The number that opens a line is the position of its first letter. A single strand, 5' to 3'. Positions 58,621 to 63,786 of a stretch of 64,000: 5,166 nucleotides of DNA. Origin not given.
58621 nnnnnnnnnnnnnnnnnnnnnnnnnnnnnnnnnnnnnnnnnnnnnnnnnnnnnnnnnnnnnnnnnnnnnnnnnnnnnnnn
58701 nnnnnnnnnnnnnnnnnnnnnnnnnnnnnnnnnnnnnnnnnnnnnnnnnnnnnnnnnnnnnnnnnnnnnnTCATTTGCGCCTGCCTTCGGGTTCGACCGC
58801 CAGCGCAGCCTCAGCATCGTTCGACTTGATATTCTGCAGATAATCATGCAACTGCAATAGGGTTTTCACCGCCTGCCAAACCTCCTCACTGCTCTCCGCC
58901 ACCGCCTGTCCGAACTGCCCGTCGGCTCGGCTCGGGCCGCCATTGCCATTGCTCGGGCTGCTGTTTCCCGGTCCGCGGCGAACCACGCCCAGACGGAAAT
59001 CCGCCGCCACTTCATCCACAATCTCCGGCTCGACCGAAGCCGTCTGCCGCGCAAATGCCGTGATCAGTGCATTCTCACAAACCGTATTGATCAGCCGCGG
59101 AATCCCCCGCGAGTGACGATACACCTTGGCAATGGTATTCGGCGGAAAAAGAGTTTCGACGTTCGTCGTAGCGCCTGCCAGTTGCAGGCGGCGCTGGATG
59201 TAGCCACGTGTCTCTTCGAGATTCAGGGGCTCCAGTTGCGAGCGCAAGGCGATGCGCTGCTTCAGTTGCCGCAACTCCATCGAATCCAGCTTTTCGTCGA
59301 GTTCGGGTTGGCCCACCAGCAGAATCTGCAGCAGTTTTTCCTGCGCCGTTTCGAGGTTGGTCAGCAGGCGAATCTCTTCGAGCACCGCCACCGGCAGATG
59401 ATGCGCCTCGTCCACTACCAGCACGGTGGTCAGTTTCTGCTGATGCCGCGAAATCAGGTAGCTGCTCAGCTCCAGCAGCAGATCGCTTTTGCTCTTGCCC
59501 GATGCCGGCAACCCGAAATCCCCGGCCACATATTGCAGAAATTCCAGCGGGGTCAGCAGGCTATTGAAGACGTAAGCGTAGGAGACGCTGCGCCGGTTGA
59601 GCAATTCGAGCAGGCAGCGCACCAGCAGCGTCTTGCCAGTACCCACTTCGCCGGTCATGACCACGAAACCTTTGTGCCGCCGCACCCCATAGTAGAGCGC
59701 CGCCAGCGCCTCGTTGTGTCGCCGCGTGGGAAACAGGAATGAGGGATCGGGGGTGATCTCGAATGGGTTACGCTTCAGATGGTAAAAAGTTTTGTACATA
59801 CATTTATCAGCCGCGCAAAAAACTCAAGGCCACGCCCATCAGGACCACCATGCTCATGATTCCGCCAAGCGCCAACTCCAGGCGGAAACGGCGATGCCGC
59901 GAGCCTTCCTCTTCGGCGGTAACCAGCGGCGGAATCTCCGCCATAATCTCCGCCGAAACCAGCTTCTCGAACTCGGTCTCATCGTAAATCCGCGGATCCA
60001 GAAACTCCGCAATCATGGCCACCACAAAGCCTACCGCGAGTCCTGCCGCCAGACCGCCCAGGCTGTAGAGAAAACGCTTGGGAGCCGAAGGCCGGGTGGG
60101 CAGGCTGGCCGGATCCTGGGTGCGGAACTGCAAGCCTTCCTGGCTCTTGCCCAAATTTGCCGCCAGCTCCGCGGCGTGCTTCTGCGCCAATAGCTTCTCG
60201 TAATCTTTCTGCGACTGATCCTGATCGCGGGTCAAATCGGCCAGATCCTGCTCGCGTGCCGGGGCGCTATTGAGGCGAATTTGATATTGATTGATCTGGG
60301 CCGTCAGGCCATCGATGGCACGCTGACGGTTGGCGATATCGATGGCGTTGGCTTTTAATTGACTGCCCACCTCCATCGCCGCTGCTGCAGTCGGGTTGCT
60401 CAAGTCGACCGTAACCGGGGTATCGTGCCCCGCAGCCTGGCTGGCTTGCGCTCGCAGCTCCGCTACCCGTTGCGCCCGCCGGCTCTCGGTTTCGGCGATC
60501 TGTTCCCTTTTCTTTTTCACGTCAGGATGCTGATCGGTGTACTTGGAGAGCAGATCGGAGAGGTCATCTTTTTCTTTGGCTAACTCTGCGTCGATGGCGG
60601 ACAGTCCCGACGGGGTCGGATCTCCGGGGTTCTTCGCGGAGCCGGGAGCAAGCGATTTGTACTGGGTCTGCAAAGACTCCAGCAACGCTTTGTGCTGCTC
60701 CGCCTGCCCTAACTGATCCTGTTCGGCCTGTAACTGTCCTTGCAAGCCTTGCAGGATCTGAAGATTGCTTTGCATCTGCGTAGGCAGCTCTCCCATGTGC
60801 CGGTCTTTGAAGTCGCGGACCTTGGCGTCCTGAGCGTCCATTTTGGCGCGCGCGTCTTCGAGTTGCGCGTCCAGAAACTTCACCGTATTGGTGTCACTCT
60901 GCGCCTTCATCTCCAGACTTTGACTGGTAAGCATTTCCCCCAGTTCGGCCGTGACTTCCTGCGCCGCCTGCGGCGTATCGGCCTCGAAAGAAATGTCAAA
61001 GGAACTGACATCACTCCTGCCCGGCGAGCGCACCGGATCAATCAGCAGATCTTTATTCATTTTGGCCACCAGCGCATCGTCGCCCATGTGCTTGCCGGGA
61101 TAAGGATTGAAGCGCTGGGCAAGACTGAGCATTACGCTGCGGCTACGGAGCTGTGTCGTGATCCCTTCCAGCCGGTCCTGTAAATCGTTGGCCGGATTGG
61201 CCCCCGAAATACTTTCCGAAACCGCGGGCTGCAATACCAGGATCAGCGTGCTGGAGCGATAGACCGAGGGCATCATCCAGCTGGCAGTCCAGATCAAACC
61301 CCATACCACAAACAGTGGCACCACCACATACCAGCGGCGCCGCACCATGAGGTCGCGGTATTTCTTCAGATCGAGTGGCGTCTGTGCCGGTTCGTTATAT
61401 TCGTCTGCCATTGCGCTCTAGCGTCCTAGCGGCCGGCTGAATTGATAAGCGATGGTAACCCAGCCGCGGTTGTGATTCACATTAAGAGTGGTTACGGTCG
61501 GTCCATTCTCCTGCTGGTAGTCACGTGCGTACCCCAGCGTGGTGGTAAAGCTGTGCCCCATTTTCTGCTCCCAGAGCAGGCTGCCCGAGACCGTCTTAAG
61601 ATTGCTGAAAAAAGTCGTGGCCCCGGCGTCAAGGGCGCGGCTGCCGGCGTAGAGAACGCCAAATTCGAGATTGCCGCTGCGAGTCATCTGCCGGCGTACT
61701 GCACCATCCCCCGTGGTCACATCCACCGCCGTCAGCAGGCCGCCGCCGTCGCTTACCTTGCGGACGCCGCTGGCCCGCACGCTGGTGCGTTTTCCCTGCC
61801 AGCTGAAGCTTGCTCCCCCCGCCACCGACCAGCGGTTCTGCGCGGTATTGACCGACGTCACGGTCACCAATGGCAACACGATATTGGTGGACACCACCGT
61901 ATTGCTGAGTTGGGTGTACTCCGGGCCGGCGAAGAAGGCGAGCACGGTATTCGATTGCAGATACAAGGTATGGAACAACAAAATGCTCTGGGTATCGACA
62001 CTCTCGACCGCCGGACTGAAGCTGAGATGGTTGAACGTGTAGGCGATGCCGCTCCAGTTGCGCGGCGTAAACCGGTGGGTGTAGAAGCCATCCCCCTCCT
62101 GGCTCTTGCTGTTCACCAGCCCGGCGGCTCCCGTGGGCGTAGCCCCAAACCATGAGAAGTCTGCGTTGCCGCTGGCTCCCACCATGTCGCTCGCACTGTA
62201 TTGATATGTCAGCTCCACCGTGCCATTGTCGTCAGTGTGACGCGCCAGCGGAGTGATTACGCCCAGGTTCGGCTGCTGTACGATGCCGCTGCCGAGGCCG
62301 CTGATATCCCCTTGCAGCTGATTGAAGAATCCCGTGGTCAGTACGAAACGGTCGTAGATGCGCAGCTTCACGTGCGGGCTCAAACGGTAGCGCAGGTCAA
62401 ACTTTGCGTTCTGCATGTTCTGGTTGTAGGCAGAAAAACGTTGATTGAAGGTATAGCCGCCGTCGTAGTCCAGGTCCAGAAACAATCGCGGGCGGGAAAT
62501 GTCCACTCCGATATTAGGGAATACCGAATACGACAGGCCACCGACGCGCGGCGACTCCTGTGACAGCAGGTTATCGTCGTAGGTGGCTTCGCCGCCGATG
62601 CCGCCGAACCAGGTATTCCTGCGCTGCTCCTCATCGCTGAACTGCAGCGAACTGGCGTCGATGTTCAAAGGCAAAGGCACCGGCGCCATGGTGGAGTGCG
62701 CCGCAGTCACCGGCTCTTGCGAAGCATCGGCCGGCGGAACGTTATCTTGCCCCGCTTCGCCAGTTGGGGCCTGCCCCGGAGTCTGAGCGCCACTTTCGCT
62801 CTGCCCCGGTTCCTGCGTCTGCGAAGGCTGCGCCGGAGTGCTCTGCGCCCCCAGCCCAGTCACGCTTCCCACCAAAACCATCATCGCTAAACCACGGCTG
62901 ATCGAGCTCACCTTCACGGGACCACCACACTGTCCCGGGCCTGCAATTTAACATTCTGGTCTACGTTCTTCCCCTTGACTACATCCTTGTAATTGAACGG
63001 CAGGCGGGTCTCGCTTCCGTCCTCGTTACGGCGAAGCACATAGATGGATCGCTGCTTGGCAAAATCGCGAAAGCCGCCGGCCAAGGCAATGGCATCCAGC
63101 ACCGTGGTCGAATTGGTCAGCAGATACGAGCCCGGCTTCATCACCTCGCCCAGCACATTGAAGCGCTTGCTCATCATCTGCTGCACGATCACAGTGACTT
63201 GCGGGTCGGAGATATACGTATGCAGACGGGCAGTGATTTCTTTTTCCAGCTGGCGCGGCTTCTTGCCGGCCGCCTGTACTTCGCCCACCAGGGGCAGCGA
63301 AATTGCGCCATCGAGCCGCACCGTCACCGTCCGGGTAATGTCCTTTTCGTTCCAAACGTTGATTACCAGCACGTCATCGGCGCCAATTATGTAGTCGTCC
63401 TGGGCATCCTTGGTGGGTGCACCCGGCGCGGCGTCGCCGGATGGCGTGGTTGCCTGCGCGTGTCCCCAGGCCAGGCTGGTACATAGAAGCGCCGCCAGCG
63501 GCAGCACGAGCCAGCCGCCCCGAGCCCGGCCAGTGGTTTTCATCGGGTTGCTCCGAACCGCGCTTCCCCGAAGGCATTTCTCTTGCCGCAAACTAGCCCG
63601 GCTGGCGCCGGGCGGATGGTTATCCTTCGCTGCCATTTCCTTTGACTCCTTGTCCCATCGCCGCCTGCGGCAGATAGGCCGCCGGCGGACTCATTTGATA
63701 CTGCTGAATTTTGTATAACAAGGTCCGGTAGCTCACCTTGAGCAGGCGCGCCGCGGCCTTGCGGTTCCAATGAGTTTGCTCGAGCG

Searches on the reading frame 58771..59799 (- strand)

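Call 16: search_protein_families(library=ncbifam, proteins=[window:58771-59799:-], max_evalue=0.00001)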
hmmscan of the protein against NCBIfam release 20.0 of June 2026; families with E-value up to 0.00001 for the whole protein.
window:58771-59799:- (342 aa): 1 family
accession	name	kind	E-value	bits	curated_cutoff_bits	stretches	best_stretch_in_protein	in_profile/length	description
TIGR03015.1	pepcterm_ATPase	hypoth_equivalog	4.4e-86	288.6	324.5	1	1-268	1-266/269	XrtA/PEP-CTERM system-associated ATPase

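Call 17: search_protein_families(library=pfam, proteins=[window:58771-59799:-], max_evalue=0.00001)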
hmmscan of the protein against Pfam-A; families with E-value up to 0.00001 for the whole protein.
window:58771-59799:- (342 aa): 2 families
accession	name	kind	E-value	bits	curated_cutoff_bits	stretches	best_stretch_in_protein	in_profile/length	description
PF13401.12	AAA_22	-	1.6e-29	103.3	27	1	41-171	3-130/130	AAA domain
PF13191.12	AAA_16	-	1.4e-11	45.6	32.6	1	30-156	10-164/167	AAA ATPase domain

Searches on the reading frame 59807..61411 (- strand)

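Call 16: search_protein_families(library=ncbifam, proteins=[window:59807-61411:-], max_evalue=0.00001)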
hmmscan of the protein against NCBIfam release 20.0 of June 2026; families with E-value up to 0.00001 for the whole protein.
window:59807-61411:- (534 aa): 5 families
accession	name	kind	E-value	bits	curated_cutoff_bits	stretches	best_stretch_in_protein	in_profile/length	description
TIGR03007.1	pepcterm_ChnLen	equivalog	1.6e-70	237.8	278.85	1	14-528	2-494/498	XrtA system polysaccharide chain length determinant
TIGR03017.1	EpsF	equivalog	8.7e-14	51.1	422.75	2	129-323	126-309/444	chain length determinant protein EpsF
TIGR01005.1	eps_transp_fam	subfamily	1.7e-13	49.7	411.7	1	139-496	158-480/754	exopolysaccharide transport protein family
TIGR01006.1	polys_exp_MPA1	subfamily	2.8e-08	33.5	296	1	432-492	160-220/226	CspC family polysaccharide chain length determinant protein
NF008568.0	PRK11519.1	equivalog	7.1e-08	31.1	1068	0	134-228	226-321/720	tyrosine-protein kinase Wzc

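Call 17: search_protein_families(library=pfam, proteins=[window:59807-61411:-], max_evalue=0.00001)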
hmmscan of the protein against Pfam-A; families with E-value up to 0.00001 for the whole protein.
window:59807-61411:- (534 aa): 1 family
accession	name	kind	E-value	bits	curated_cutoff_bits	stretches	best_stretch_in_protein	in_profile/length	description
PF13807.11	GNVR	-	5.2e-06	26.7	27.7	0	387-467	3-79/82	G-rich domain on putative tyrosine kinase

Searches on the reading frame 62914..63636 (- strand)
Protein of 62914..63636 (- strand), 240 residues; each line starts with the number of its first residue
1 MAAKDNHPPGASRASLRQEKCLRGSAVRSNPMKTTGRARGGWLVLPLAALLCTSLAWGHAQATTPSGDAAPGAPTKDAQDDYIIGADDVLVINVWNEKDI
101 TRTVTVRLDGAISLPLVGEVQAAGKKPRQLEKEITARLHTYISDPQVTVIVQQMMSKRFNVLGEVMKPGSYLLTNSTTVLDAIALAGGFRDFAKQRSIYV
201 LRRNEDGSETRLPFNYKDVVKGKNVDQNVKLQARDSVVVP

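Call 16: search_protein_families(library=ncbifam, proteins=[window:62914-63636:-], max_evalue=0.00001)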
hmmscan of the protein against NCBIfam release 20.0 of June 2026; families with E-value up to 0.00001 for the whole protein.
window:62914-63636:- (240 aa): 4 families
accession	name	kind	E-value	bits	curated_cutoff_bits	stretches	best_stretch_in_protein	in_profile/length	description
TIGR03027.2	pepcterm_export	equivalog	1.7e-44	151.5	180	1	81-240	2-165/169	XrtA/PEP-CTERM system exopolysaccharide export protein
NF041843.1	EpsY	equivalog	2.8e-41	141.1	320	1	77-239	48-210/211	exopolysaccharide export protein EpsY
TIGR03028.1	EpsE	equivalog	2.5e-28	99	262.65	1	81-239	1-159/239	polysaccharide export protein EpsE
NF011658.0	PRK15078.1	subfamily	4.5e-23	81.6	333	1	80-240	83-250/380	polysaccharide export protein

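Call 17: search_protein_families(library=pfam, proteins=[window:62914-63636:-], max_evalue=0.00001)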
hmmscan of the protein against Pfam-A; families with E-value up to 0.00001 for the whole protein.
window:62914-63636:- (240 aa): 3 families
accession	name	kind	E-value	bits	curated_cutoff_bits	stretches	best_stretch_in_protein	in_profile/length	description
PF02563.21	Poly_export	-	1.5e-25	89.6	28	1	78-151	3-76/77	Polysaccharide biosynthesis/export protein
PF10531.15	SLBB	-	7.9e-14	51.7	27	1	159-210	2-52/55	SLBB domain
PF22461.2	SLBB_2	-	4.1e-12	46.5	27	1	157-239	1-79/79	SLBB domain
